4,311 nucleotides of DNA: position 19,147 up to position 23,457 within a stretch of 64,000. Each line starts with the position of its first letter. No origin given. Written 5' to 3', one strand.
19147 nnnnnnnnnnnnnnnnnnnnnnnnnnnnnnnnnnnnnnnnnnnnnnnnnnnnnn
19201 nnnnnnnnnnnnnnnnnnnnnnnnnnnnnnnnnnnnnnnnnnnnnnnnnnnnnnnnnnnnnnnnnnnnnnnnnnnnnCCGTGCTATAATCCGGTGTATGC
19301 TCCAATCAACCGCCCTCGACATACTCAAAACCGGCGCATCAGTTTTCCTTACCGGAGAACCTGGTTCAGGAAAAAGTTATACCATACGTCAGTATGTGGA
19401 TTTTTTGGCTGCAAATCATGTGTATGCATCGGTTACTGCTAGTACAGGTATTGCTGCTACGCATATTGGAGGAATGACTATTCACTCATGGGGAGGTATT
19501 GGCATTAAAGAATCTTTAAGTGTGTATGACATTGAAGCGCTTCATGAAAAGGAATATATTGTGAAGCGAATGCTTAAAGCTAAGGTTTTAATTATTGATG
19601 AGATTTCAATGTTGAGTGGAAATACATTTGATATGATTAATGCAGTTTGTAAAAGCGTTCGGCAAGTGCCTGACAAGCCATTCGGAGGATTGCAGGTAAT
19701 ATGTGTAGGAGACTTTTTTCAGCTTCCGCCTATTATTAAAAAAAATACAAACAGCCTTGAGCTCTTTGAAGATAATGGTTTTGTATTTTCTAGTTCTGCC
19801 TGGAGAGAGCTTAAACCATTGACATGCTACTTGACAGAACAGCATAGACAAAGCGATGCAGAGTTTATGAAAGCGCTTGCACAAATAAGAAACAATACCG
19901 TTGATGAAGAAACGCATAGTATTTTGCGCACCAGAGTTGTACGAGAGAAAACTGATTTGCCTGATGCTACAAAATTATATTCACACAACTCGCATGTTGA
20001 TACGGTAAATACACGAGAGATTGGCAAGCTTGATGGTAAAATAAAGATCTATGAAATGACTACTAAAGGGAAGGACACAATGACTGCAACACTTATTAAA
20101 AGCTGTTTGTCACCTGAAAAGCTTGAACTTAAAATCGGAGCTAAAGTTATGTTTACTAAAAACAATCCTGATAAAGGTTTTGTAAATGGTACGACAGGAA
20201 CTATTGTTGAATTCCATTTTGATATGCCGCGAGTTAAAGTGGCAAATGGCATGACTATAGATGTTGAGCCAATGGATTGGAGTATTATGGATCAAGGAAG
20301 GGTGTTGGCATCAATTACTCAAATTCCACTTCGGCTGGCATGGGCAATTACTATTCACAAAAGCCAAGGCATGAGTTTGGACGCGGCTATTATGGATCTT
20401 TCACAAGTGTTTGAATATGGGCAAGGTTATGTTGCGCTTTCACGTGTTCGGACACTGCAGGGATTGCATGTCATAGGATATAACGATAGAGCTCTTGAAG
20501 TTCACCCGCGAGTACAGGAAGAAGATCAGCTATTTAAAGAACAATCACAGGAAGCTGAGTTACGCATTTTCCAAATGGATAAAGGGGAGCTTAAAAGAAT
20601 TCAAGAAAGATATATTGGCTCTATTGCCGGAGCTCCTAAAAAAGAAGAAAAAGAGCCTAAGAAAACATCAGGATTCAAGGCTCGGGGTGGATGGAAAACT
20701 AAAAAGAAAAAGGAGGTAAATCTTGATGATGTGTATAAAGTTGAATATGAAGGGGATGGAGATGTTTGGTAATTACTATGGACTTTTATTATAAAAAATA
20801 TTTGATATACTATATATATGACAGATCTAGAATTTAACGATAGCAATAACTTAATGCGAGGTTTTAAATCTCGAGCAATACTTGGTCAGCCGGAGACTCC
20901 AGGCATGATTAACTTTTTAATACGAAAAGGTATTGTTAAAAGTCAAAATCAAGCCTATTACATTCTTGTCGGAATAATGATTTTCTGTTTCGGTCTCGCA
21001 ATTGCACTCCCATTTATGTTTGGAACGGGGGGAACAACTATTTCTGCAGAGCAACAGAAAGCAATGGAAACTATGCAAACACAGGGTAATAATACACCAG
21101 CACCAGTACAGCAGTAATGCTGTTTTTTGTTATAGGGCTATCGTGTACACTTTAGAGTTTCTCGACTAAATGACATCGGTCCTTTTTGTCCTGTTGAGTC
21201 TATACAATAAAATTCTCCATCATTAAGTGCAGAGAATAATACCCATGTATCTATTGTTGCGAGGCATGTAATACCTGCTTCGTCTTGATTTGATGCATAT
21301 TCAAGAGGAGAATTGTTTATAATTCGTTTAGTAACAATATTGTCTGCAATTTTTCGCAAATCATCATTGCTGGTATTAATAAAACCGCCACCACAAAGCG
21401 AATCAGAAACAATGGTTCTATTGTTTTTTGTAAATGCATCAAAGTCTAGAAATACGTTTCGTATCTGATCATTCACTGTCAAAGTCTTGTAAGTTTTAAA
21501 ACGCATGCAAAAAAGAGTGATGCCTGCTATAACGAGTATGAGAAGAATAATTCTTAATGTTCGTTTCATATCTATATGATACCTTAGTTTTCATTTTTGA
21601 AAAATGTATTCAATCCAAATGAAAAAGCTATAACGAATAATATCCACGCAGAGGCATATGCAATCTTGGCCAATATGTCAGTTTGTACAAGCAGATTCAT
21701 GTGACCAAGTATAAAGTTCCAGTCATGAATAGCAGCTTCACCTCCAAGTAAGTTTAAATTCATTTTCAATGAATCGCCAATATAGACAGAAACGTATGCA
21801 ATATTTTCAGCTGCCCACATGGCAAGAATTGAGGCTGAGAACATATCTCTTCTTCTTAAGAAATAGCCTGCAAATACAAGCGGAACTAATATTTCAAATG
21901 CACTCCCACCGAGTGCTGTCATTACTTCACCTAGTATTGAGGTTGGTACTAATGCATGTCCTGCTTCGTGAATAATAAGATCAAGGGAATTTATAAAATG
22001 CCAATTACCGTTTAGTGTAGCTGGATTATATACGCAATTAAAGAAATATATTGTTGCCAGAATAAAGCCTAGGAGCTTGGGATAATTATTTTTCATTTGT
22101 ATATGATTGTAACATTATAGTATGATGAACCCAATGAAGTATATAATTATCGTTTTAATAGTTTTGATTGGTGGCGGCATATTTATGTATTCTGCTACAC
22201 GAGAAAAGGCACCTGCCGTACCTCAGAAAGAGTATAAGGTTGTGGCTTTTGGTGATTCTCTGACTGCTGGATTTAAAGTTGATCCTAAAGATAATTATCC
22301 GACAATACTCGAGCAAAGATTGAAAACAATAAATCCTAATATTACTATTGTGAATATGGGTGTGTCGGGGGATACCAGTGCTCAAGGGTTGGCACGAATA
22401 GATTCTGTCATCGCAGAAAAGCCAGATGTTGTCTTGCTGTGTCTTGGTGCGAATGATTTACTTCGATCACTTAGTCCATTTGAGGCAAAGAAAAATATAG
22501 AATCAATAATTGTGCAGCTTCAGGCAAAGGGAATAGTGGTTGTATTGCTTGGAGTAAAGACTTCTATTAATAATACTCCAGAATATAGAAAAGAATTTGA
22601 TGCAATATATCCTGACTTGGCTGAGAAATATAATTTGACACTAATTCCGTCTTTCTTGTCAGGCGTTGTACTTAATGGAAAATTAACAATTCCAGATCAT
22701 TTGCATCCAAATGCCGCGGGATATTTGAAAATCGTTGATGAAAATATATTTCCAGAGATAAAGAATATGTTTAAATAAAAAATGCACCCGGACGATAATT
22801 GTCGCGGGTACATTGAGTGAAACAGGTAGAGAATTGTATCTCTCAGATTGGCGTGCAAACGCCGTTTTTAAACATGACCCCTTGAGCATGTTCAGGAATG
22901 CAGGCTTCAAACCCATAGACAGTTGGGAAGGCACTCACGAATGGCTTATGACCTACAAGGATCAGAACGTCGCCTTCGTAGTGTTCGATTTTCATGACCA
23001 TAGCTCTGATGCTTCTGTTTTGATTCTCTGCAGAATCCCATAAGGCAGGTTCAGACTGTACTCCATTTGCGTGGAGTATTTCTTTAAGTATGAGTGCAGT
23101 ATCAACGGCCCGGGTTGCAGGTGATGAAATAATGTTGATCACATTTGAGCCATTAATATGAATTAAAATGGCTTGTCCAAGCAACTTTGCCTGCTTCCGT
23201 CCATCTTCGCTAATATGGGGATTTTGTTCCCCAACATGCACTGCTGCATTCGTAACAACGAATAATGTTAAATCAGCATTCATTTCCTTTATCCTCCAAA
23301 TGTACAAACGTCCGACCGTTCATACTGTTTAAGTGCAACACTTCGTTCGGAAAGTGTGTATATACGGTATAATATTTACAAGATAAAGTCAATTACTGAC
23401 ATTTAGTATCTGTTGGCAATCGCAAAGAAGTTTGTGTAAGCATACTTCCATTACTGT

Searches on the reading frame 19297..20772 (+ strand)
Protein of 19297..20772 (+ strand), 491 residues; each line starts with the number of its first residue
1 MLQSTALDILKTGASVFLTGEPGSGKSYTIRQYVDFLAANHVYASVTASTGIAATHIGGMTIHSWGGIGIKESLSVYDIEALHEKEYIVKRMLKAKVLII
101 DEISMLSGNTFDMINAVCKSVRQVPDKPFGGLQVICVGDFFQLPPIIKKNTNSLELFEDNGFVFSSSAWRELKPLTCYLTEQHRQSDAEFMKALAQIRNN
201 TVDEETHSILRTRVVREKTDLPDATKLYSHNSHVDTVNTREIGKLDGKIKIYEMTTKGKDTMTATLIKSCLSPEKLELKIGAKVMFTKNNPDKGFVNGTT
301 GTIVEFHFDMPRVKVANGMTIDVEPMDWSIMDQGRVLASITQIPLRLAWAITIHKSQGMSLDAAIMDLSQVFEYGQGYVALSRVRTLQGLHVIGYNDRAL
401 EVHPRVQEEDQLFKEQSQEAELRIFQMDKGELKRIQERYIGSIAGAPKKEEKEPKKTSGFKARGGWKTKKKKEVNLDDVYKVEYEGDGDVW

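Call 8: search_protein_families(library=pfam, proteins=[window:19297-20772:+], max_evalue=0.001)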
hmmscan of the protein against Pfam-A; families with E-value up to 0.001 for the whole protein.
window:19297-20772:+ (491 aa): 8 families
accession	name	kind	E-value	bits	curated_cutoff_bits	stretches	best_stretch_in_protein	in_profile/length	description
PF05970.20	PIF1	-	8.6e-35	120.8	25.9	1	11-205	20-220/223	PIF1-like helicase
PF13245.12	AAA_19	-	1.6e-12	48.2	25.1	1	11-146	9-132/134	AAA domain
PF13604.12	AAA_30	-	2.8e-11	44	27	1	7-216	10-187/191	AAA domain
PF21530.3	Pif1_2B_dom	-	3e-08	33.7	23.9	1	266-306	6-47/47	DNA helicase Pif1, 2B domain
PF13401.12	AAA_22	-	1.5e-07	32.2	27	1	12-138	4-122/130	AAA domain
PF18335.7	SH3_13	-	3.9e-06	27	41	1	278-312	26-60/65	ATP-dependent RecD-like DNA helicase SH3 domain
PF07728.20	AAA_5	-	7e-06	26.5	22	1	16-116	2-88/139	AAA domain (dynein-related subfamily)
PF13191.12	AAA_16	-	0.0006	20.8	32.6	0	12-45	21-56/167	AAA ATPase domain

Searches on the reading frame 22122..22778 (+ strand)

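Call 9: search_protein_families(library=pfam, proteins=[window:22122-22778:+], max_evalue=0.001)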
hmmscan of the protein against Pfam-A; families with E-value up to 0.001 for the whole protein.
window:22122-22778:+ (218 aa): 3 families
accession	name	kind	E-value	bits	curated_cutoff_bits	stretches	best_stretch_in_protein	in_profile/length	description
PF13472.12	Lipase_GDSL_2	-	1e-30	108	32.9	1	42-201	1-176/178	GDSL-like Lipase/Acylhydrolase family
PF00657.28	Lipase_GDSL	-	6.6e-21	75.8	23.6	1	40-206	1-206/208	GDSL-like Lipase/Acylhydrolase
PF25182.1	NonGDSL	-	2.2e-06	27.6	80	1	36-145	26-139/220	Non-GDSL lipase-like family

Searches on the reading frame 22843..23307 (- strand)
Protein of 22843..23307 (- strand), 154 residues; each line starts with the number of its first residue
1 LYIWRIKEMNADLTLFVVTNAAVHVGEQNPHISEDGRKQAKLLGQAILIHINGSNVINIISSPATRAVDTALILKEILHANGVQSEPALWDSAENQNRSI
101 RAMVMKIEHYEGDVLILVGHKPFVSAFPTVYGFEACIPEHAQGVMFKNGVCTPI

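Call 9: search_protein_families(library=pfam, proteins=[window:22843-23307:-], max_evalue=0.001)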
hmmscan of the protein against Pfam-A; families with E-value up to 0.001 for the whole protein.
window:22843-23307:- (154 aa): 1 family
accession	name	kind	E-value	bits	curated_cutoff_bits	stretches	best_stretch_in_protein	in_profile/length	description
PF00300.27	His_Phos_1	-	3.1e-07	30.7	21.7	1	23-88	16-76/194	Histidine phosphatase superfamily (branch 1)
